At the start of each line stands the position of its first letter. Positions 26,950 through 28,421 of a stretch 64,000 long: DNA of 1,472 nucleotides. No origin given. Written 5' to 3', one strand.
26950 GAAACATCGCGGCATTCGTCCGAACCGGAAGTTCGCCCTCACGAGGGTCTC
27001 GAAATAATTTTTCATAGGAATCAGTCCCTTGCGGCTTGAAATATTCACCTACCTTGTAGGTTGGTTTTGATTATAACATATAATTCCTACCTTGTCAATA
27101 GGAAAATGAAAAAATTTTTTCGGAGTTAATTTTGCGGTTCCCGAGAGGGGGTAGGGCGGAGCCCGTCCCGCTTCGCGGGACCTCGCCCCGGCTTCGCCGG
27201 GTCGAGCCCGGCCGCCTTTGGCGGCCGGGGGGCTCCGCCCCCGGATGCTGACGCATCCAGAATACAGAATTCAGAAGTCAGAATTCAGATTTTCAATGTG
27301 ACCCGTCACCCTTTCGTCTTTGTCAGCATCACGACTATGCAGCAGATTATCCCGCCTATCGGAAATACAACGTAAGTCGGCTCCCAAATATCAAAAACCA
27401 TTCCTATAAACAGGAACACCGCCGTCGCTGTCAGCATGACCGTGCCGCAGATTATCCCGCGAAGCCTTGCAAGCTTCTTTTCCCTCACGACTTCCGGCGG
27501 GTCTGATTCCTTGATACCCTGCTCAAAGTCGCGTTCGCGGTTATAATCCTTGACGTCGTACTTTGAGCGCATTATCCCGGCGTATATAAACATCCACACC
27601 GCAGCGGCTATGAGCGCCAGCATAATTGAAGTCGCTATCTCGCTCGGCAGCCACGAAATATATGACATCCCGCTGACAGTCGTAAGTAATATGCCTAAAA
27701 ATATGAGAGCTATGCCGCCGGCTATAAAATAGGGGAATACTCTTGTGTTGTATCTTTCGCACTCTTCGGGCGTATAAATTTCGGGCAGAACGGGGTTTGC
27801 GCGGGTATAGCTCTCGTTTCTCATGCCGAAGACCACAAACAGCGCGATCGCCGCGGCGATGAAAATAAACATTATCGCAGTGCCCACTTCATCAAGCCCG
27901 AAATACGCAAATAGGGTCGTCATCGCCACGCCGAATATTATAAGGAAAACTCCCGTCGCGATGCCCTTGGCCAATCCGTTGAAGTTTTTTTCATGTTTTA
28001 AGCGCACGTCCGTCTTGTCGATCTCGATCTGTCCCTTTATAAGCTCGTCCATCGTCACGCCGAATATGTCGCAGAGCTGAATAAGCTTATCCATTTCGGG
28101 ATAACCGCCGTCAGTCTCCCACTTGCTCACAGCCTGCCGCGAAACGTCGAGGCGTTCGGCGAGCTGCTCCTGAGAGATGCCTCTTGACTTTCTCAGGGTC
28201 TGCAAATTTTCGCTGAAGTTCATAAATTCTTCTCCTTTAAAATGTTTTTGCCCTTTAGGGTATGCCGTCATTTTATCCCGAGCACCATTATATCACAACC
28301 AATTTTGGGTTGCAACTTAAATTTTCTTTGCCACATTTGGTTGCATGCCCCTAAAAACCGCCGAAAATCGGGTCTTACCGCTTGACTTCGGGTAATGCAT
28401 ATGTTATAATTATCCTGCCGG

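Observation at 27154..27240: GC-rich four-way-junction (cloverleaf-like) module, copy 1 of 3: structure is conserved, inner sequence is not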

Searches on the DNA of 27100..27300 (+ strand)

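Call 29: search_rna_families(source=window, start=27100, end=27300, threshold=evalue, max_evalue=10)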
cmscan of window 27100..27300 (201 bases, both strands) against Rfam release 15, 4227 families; matches with E-value up to 10: 15.
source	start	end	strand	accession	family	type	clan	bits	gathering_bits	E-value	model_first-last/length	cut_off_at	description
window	27133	27187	+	RF03917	mir-4449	Gene; miRNA;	-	19.5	71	0.68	1-69/69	no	mir-4449 microRNA precursor family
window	27131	27226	+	RF01721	Pseudomon-groES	Cis-reg;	-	18.7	50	0.17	1-111/111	no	Pseudomon-groES RNA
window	27193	27227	-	RF03006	M23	Gene; sRNA;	-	17.9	41.2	0.34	1-53/53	no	M23 RNA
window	27151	27220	+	RF03271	mir-1247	Gene; miRNA;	-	17.6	70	1.3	1-74/74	no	mir-1247 microRNA precursor family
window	27144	27226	-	RF02794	Pab19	Gene; snRNA; snoRNA; HACA-box;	-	16.8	55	1.4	1-102/102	no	Pab19 RNA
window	27210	27246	-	RF01755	rmf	Cis-reg;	-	16.4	45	0.64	75-112/132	no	rmf RNA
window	27211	27253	+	RF02826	Scr6925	Gene; sRNA;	-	15.7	50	1.4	1-131/131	no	Streptomyces RNA 6925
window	27227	27258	+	RF03544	Flavi_ISFV_repeat_Ra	Cis-reg;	CL00131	14.7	41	3.6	12-50/58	no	Insect-Specific Flavivirus 3' UTR repeats Ra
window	27184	27269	+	RF01698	Chloroflexi-1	Gene; sRNA;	-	13.8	80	2.3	1-84/84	no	Chloroflexi-1 RNA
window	27206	27229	-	RF02027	MIR2907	Gene; miRNA;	-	13.4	60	6.1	22-46/65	no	MIR2907 microRNA precursor family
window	27211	27226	+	RF02802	PyrR204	Gene; snRNA; snoRNA; HACA-box;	-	13.2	71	3.8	16-31/57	no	Pyrobaculum sRNA 204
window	27202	27269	+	RF01740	gyrA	Cis-reg;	-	13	45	1.7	1-88/88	no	gyrA RNA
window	27211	27300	-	RF03613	MIR6234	Gene; miRNA;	-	12.8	90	3.6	54-146/146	5'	MIR6234 microRNA precursor family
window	27100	27175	+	RF00548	U11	Gene; snRNA; splicing;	CL00005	12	39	6.1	56-134/134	5'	U11 spliceosomal RNA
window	27241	27274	+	RF00656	mir-205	Gene; miRNA;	-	10.9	55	7.9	21-54/75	no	mir-205 microRNA precursor family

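Call 102: search_dna_similar(query=window:27145-27250:+, collection=plasmids, mode=distant, max_evalue=0.001, max_rows=15)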
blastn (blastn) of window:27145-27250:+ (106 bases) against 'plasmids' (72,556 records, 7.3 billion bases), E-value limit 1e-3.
No match.

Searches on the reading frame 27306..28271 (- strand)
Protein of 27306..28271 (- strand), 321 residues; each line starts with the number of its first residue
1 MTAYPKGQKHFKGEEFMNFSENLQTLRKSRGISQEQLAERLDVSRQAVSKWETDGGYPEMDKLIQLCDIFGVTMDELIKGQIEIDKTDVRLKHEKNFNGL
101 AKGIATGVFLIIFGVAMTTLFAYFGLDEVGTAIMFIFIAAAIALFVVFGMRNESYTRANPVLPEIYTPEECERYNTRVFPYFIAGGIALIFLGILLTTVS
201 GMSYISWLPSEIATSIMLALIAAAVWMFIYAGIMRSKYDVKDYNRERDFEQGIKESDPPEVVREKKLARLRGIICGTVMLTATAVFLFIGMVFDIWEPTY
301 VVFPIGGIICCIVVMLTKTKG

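Call 95: find_encoding_contigs(protein=window:27306-28271:-, flank=3000, max_places=8)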
Protein window:27306-28271:- (321 aa): no gene with exactly this product is on record in the collection.

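Call 96: find_encoding_contigs(protein=window:27306-28223:-, flank=3000, max_places=8)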
Protein window:27306-28223:- (305 aa): 9 contigs read that carry it; 5 places shown.
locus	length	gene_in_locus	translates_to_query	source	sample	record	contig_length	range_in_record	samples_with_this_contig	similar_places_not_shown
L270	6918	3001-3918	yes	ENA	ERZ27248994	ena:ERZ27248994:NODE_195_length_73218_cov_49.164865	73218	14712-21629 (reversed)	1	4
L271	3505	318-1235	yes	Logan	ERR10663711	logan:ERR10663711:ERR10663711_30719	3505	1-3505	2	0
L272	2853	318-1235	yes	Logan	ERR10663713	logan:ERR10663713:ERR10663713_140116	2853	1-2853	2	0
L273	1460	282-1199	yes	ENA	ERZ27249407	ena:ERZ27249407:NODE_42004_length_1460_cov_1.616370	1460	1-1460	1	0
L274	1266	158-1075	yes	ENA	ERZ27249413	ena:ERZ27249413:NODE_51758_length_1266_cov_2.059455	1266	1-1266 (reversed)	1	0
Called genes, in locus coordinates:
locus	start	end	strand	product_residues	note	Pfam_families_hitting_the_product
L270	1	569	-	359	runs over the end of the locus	PF01118:Semialdhyde_dh, PF02774:Semialdhyde_dhC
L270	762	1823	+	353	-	PF02547:Queuosine_synth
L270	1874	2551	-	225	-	-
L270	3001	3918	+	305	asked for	PF01381:HTH_3, PF07022:Phage_CI_repr (faint), PF08279:HTH_11 (faint), PF12844:HTH_19, PF13443:HTH_26, PF13560:HTH_31, PF07332:Phage_holin_3_6 (faint)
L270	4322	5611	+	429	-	PF01053:Cys_Met_Meta_PP, PF00155:Aminotran_1_2, PF01041:DegT_DnrJ_EryC1, PF00266:Aminotran_5 (weak)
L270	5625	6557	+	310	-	PF00291:PALP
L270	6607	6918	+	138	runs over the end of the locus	PF02082:Rrf2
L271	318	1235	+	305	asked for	PF01381:HTH_3, PF07022:Phage_CI_repr (faint), PF08279:HTH_11 (faint), PF12844:HTH_19, PF13443:HTH_26, PF13560:HTH_31, PF07332:Phage_holin_3_6 (faint)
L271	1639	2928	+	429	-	PF01053:Cys_Met_Meta_PP, PF00155:Aminotran_1_2, PF01041:DegT_DnrJ_EryC1, PF00266:Aminotran_5 (weak)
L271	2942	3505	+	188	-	?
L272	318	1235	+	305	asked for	PF01381:HTH_3, PF07022:Phage_CI_repr (faint), PF08279:HTH_11 (faint), PF12844:HTH_19, PF13443:HTH_26, PF13560:HTH_31, PF07332:Phage_holin_3_6 (faint)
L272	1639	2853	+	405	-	?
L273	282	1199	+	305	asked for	PF01381:HTH_3, PF07022:Phage_CI_repr (faint), PF08279:HTH_11 (faint), PF12844:HTH_19, PF13443:HTH_26, PF13560:HTH_31, PF07332:Phage_holin_3_6 (faint)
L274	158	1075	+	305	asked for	PF01381:HTH_3, PF07022:Phage_CI_repr (faint), PF08279:HTH_11 (faint), PF12844:HTH_19, PF13443:HTH_26, PF13560:HTH_31, PF07332:Phage_holin_3_6 (faint)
